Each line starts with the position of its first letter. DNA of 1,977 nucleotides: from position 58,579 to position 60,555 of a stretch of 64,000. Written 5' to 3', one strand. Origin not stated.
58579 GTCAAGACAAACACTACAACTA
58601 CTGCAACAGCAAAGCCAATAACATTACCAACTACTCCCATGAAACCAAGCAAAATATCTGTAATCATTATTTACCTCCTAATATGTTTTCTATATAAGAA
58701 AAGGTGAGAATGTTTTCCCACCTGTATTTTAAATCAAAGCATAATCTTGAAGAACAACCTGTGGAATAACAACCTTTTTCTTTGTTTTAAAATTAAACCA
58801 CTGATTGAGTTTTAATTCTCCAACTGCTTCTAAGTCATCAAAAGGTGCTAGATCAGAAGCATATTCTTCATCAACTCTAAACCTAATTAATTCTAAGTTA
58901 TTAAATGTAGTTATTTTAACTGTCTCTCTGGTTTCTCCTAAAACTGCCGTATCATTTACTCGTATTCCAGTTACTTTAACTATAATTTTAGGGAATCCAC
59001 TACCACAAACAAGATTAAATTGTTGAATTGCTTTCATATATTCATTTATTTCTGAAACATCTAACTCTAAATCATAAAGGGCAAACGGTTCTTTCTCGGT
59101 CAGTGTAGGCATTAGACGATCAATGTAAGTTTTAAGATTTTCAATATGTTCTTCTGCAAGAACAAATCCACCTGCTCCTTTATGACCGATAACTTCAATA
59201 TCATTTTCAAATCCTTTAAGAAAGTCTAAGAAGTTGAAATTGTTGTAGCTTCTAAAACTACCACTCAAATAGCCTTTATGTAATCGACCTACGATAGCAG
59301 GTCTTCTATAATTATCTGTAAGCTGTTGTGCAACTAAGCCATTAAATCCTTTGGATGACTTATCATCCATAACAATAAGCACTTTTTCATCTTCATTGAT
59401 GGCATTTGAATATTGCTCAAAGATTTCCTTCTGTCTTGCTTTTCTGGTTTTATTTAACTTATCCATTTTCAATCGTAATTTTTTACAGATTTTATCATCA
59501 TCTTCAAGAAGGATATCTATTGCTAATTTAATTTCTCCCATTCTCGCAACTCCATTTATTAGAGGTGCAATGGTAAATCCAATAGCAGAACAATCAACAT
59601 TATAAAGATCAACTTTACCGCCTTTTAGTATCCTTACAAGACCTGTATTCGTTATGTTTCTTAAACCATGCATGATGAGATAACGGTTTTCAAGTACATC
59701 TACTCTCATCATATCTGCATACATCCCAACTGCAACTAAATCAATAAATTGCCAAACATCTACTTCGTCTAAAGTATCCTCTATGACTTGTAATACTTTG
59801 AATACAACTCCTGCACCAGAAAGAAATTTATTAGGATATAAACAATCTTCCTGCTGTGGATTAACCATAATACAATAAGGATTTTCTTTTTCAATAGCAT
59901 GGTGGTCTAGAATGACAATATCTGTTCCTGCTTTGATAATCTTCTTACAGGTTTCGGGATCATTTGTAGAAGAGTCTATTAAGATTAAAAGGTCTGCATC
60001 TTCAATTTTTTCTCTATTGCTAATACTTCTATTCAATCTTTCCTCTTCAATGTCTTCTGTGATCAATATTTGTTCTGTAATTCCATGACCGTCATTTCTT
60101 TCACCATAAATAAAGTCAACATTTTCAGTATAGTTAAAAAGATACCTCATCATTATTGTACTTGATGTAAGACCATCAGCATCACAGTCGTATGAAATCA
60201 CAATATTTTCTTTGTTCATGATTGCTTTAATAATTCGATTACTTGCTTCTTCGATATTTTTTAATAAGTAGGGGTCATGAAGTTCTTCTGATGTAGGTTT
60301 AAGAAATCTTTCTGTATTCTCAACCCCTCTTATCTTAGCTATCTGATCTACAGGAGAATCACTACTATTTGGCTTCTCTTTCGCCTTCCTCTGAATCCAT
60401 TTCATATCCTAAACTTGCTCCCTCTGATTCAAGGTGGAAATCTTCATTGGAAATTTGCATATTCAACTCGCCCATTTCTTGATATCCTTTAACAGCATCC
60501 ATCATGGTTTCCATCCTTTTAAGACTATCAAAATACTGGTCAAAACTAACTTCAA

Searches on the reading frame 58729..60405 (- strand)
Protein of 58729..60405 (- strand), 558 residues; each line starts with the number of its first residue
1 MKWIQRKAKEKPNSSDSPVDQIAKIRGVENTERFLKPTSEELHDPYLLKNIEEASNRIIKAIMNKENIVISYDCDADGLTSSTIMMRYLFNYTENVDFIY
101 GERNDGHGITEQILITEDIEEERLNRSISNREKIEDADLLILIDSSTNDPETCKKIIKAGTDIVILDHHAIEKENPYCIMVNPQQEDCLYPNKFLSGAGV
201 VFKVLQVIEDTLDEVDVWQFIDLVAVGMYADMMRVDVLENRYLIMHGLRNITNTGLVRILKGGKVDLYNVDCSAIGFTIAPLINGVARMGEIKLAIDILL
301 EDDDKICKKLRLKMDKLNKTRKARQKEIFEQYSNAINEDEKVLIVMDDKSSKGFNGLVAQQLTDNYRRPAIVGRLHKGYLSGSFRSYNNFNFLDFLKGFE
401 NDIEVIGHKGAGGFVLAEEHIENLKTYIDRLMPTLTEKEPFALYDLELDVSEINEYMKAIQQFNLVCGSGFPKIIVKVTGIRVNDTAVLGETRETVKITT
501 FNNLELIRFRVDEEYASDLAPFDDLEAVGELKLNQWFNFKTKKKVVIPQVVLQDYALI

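Call 7: search_protein_families(library=pfam, proteins=[window:58729-60405:-])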
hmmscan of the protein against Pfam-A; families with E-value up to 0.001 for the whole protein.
window:58729-60405:- (558 aa): 2 families
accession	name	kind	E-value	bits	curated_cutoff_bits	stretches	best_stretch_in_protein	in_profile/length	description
PF01368.27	DHH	-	1.7e-16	61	28.1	1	68-228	2-125/125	DHH family, N-terminal domain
PF17768.7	RecJ_OB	-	4.5e-08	33.6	27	1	444-539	1-98/107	RecJ OB domain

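Call 8: search_protein_families(library=phrogs, proteins=[window:58729-60405:-])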
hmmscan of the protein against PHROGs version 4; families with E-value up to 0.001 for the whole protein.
window:58729-60405:- (558 aa): 2 families
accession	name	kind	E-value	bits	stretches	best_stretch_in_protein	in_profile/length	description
phrog_2484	-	DNA, RNA and nucleotide metabolism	1.7e-159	533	1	1-553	1-554/564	RecJ-like ssDNA exonuclease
phrog_4771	-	other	3.7e-07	30.6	1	63-208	14-130/363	DHH phosphoesterase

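Call 11: find_encoding_contigs(protein=window:58729-60405:-, flank=10000, max_places=6)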
Protein window:58729-60405:- (558 aa): no gene with exactly this product is on record in the collection.

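Call 12: search_dna_similar(query=window:58729-60405:-, collection=phages, mode=protein, max_rows=30)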
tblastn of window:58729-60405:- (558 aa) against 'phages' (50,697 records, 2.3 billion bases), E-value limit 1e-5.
Records with a match: 228; places in all: 228; records where one place covers at least 80% of the query: 143.
Best place of each record, by identity: 60-80% 14; <60% 214.
By first word of the organism name: Bacillus 61; Staphylococcus 45; Lactococcus 29; Enterococcus 20; Bacteriophage 19; Lactobacillus 18; Listeria 6; Enterocloster 6; Mammaliicoccus 4; Geobacillus 3; and 12 more.
By host as written in the record: - 29; Lactococcus lactis 19; Staphylococcus sp. 16; Bacillus subtilis BEST7003 11; Bacillus anthracis Sterne 10; Lactobacillus plantarum 8; Bacillus subtilis 7; Bacillus anthracis 7; and 68 more.
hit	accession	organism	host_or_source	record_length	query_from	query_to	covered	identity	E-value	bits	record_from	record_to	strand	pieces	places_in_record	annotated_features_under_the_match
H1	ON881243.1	Bacillus phage PK-3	Bacillus sp.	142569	1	557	100%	62.7%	0e+0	737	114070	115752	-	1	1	DHH family phosphoesterase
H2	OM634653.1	Bacillus phage vB_BsuS_PJN02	Bacillus subtilis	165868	1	557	100%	62.7%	0e+0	736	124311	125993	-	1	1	putative single-strand DNA-specific exonuclease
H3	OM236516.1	Bacillus phage FADO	Bacillus subtilis BEST7003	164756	1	557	100%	62.7%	0e+0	736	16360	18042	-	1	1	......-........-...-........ exonuclease | hypothetical protein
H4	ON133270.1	Bacillus phage 2S-4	Rosselomorea vietnamensis FJAT-46955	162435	1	557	100%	62.7%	0e+0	736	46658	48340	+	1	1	none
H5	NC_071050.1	Bacillus phage vB_BsuS_PJN02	Bacillus subtilis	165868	1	557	100%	62.7%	0e+0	736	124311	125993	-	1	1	putative single-strand DNA-specific exonuclease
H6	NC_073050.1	Bacillus phage FADO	Bacillus subtilis BEST7003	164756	1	557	100%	62.7%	0e+0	736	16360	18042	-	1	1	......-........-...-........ exonuclease | hypothetical protein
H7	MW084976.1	Bacillus phage Kirov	Bacillus cereus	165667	2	555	99%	61.6%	0e+0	721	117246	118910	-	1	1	RecJ-type single-stranded DNA-specific exonuclease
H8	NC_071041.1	Bacillus phage Kirov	Bacillus cereus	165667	2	555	99%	61.6%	0e+0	721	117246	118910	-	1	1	RecJ-type single-stranded DNA-specific exonuclease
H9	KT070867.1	Bacillus phage PBC2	Bacillus cereus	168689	2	555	99%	61.3%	0e+0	726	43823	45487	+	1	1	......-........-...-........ exonuclase RecJ | hypothetical protein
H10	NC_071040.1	Bacillus phage PBC2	Bacillus cereus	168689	2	555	99%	61.3%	0e+0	726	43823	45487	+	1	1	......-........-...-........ exonuclase RecJ | hypothetical protein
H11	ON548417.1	Bacillus phage vB_BanS-Thrax1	Bacillus anthracis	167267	2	557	100%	60.5%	0e+0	728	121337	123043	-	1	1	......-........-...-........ exonuclease | antitoxin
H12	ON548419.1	Bacillus phage vB_BanS-Thrax3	Bacillus anthracis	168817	2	557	100%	60.1%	0e+0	724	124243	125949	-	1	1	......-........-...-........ exonuclease | antitoxin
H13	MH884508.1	Bacillus phage vB_BcoS-136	Bacillus cohnii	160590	1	555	99%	60.0%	0e+0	722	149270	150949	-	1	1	yorK: putative SPBc2 prophage-derived single-strand DNA-specific exonuclease | hypothetical protein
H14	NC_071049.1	Bacillus phage vB_BcoS-136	Bacillus cohnii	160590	1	555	99%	60.0%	0e+0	722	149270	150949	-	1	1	yorK: putative SPBc2 prophage-derived single-strand DNA-specific exonuclease | hypothetical protein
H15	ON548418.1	Bacillus phage vB_BanS-Thrax2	Bacillus anthracis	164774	1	555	99%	58.4%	0e+0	676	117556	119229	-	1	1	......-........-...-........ exonuclease | antitoxin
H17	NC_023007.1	Bacillus phage vB_BanS-Tsamsa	Bacillus anthracis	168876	1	556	100%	56.9%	0e+0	663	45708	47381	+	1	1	RecJ-like ssDNA exonuclease | hypothetical protein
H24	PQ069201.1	Bacillus phage C30-3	Bacillus sp. C30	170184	1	555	99%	56.5%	0e+0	641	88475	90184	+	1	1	record has no annotation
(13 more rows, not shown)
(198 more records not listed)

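Call 13: get_annotated_region(hit=H3, flank=20000)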
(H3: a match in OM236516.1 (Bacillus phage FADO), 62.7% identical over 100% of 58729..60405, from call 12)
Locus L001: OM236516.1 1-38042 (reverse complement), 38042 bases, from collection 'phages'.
description: Bacillus phage FADO, complete genome.
organism: Bacillus phage FADO (NCBI taxid 2917160)
taxonomy: Viruses; Duplodnaviria; Heunggongvirae; Uroviricota; Caudoviricetes
host: Bacillus subtilis BEST7003; source: soil; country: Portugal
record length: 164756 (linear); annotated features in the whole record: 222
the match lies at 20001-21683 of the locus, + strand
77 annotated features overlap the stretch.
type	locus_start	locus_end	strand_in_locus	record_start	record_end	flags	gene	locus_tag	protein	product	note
CDS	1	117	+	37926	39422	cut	-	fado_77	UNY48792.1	nicotinamide phosphoribosyltransferase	-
CDS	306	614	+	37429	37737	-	-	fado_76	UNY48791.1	hypothetical protein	-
CDS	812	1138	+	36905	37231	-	-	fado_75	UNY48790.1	hypothetical protein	-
CDS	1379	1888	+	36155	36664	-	-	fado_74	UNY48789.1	hypothetical protein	-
CDS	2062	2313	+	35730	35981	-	-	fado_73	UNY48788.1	hypothetical protein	-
CDS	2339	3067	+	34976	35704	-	-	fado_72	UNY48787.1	tRNAHis-5'-guanylyltransferase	-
CDS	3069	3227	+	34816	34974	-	-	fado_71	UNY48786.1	hypothetical protein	-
CDS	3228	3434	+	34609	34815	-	-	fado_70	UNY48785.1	hypothetical protein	-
CDS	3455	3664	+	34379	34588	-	-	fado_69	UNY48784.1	hypothetical protein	-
CDS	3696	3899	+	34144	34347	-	-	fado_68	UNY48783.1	hypothetical protein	-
CDS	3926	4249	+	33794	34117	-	-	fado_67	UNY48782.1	hypothetical protein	-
CDS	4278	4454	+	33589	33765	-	-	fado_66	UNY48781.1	hypothetical protein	-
CDS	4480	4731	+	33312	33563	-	-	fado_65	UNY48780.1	hypothetical protein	-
CDS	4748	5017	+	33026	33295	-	-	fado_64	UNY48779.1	hypothetical protein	-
CDS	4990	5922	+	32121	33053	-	-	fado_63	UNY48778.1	hypothetical protein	-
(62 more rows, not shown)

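Call 36: get_annotated_region(hit=H17, flank=20000)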
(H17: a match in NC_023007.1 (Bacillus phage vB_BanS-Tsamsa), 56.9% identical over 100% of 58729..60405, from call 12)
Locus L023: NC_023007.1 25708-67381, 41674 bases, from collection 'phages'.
description: Bacillus phage vB_BanS-Tsamsa, complete genome.
organism: Bacillus phage vB_BanS-Tsamsa (NCBI taxid 1308863)
taxonomy: Viruses; Duplodnaviria; Heunggongvirae; Uroviricota; Caudoviricetes; Joanripponvirinae; Tsamsavirus; Tsamsavirus tsamsa
host: Bacillus anthracis; source: -; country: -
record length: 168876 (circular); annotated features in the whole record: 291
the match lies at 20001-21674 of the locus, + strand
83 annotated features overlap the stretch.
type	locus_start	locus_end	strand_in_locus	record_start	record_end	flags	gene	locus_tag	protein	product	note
CDS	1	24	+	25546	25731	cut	-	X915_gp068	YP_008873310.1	hypothetical protein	gp68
CDS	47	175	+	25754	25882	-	-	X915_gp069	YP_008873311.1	hypothetical protein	gp69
CDS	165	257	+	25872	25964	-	-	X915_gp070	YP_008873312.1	hypothetical protein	gp70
CDS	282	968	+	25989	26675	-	-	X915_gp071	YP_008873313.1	PnuC-like nicotinamide mononucleotide transport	gp71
CDS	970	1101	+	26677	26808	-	-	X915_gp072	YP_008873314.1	hypothetical protein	gp72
CDS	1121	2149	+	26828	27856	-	-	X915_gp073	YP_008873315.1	nicotinamide-nucleotide adenylyltransferase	gp73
CDS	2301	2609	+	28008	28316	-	-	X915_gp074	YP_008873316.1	hypothetical protein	gp74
CDS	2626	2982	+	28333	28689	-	-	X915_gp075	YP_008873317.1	hypothetical protein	gp75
CDS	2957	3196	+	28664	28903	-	-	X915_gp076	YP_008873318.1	hypothetical protein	gp76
CDS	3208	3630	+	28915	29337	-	-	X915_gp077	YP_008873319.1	hypothetical protein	gp77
CDS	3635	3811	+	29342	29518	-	-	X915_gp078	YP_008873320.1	hypothetical protein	gp78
CDS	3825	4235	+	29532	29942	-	-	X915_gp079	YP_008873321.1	site-specific recombination directionality factor RDF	gp79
CDS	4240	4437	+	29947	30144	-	-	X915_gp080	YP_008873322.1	hypothetical protein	gp80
CDS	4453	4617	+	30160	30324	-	-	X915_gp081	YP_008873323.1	hypothetical protein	gp81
CDS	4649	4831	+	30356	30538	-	-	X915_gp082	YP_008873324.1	hypothetical protein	gp82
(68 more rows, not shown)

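Call 37: get_annotated_region(hit=H13, flank=20000)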
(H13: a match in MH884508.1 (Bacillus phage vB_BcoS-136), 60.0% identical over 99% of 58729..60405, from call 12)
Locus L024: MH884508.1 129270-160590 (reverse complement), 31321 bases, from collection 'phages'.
description: Bacillus phage vB_BcoS-136, complete genome.
organism: Bacillus phage vB_BcoS-136 (NCBI taxid 2419619)
taxonomy: Viruses; Duplodnaviria; Heunggongvirae; Uroviricota; Caudoviricetes; Kenyattavirus; Kenyattavirus kv136
host: Bacillus cohnii; source: Lake Elmenteita sediment; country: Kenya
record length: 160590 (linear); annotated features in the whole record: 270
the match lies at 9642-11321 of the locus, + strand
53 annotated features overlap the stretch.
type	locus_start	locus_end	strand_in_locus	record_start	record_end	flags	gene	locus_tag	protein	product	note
CDS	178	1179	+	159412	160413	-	-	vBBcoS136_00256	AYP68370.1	site-specific recombinase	putative homolog of YP_008873336 hypothetical protein [Bacillus phage vB_BanS-Tsamsa], site-specific recombinase XerD ...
CDS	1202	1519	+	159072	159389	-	-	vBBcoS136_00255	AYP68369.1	hypothetical protein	putative homolog of YP_008873337 hypothetical protein [Bacillus phage vB_BanS-Tsamsa]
CDS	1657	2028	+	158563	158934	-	-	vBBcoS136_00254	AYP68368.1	hypothetical protein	putative homolog of YP_008873338 hypothetical protein [Bacillus phage vB_BanS-Tsamsa] and WP_010898502 hypothetical ...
CDS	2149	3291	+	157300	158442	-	-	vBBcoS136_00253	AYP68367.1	hypothetical protein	putative homolog of YP_008873339 hypothetical protein [Bacillus phage vB_BanS-Tsamsa], hypothetical protein T548_0071 ...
CDS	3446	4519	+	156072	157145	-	-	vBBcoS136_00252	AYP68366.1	hypothetical protein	putative homolog of YP_008873340 hypothetical protein [Bacillus phage vB_BanS-Tsamsa] and hypothetical protein ...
CDS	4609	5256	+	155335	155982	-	yocH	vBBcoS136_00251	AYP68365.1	cell wall-binding protein precursor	putative homolog of SPBc2 prophage-derived protein YorM [Bacillus subtilis] and gp2.8 [Bacillus phage SPO1]; cell ...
CDS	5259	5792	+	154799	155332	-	yorR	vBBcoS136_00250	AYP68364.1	hypothetical protein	putative homolog of YP_008873342 hypothetical protein [Bacillus phage vB_BanS-Tsamsa] and SPBc2 prophage-derived ...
regulatory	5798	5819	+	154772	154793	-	-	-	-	terminator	putative transcriptional terminator, - 11.10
CDS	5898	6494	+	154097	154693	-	-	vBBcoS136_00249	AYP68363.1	hypothetical protein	putative homolog of YP_008873343 hypothetical protein [Bacillus phage vB_BanS-Tsamsa], hypothetical protein T548_0074 ...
CDS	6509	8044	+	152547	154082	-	-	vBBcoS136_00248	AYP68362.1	replicative DNA helicase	putative homolog of YP_008873344 hypothetical protein [Bacillus phage vB_BanS-Tsamsa], putative replicative DNA ...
CDS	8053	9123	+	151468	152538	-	-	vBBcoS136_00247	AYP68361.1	DNA primase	putative homolog of YP_008873345 hypothetical protein [Bacillus phage vB_BanS-Tsamsa], putative DNA primase ...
CDS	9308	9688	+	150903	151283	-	-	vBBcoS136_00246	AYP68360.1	hypothetical protein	putative homolog of YP_008873348 hypothetical protein [Bacillus phage vB_BanS-Tsamsa]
CDS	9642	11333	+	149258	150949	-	yorK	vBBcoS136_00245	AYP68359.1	putative SPBc2 prophage-derived single-strand DNA-specific exonuclease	putative homolog of YP_008873349 hypothetical protein [Bacillus phage vB_BanS-Tsamsa], single stranded DNA specific ...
CDS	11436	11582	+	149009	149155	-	-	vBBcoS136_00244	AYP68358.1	hypothetical protein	-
CDS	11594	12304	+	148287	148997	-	relA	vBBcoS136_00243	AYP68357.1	GTP pyrophosphokinase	putative homolog of YP_008873351 hypothetical protein [Bacillus phage vB_BanS-Tsamsa] and gp304 [Bacillus phage G]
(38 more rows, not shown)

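Call 43: get_annotated_region(hit=H24, flank=20000)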
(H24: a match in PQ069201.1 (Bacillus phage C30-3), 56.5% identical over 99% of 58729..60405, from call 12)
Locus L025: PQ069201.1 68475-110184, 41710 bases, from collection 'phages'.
description: UNVERIFIED: Bacillus phage C30-3, partial genome.
organism: Bacillus phage C30-3 (NCBI taxid 3240962)
taxonomy: Viruses; Duplodnaviria; Heunggongvirae; Uroviricota; Caudoviricetes
host: Bacillus sp. C30; source: -; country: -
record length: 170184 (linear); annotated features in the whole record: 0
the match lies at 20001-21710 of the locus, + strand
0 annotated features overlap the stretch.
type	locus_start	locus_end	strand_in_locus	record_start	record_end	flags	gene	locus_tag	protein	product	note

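Call 44: get_annotated_region(hit=H4, flank=20000)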
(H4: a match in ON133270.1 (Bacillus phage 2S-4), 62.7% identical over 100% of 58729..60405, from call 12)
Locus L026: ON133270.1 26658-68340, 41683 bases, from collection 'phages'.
description: Bacillus phage 2S-4, complete genome.
organism: Bacillus phage 2S-4 (NCBI taxid 2932673)
taxonomy: Viruses; Duplodnaviria; Heunggongvirae; Uroviricota; Caudoviricetes
host: Rosselomorea vietnamensis FJAT-46955; source: -; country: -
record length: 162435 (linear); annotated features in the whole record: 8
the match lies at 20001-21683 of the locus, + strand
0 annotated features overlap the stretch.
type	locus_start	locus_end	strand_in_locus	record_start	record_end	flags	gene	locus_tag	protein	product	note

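Call 45: get_annotated_region(hit=H1, flank=20000)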
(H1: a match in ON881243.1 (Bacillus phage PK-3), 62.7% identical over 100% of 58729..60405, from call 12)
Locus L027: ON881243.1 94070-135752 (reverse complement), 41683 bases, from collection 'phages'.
description: Bacillus phage PK-3, complete genome.
organism: Bacillus phage PK-3 (NCBI taxid 2961841)
taxonomy: Viruses; Duplodnaviria; Heunggongvirae; Uroviricota; Caudoviricetes
host: Bacillus sp.; source: soil; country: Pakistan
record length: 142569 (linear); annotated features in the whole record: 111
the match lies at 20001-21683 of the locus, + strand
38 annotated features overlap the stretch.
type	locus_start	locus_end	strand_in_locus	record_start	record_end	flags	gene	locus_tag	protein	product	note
CDS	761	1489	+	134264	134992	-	-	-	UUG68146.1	tRNA(His) guanylyltransferase Thg1 family protein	-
CDS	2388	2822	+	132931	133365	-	-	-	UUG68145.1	hypothetical protein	-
CDS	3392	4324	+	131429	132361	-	-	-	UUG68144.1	hypothetical protein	-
CDS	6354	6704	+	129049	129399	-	-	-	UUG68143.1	hypothetical protein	-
CDS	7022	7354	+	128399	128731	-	-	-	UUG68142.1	hypothetical protein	-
CDS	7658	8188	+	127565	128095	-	-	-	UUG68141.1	type II toxin-antitoxin system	-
CDS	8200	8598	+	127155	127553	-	-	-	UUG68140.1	hypothetical protein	-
CDS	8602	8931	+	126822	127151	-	-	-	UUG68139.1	hypothetical protein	hypothetical protein X915_gp090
CDS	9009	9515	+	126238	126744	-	-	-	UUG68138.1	hypothetical protein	-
CDS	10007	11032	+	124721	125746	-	-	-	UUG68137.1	hypothetical protein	-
CDS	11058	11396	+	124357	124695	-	-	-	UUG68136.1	hypothetical protein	-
CDS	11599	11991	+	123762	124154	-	-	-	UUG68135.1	hypothetical protein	-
CDS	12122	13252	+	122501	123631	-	-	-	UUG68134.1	hypothetical protein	-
CDS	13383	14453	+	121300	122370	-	-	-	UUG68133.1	ATP-binding protein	-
CDS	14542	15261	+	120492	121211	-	-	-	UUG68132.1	3D domain-containing protein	-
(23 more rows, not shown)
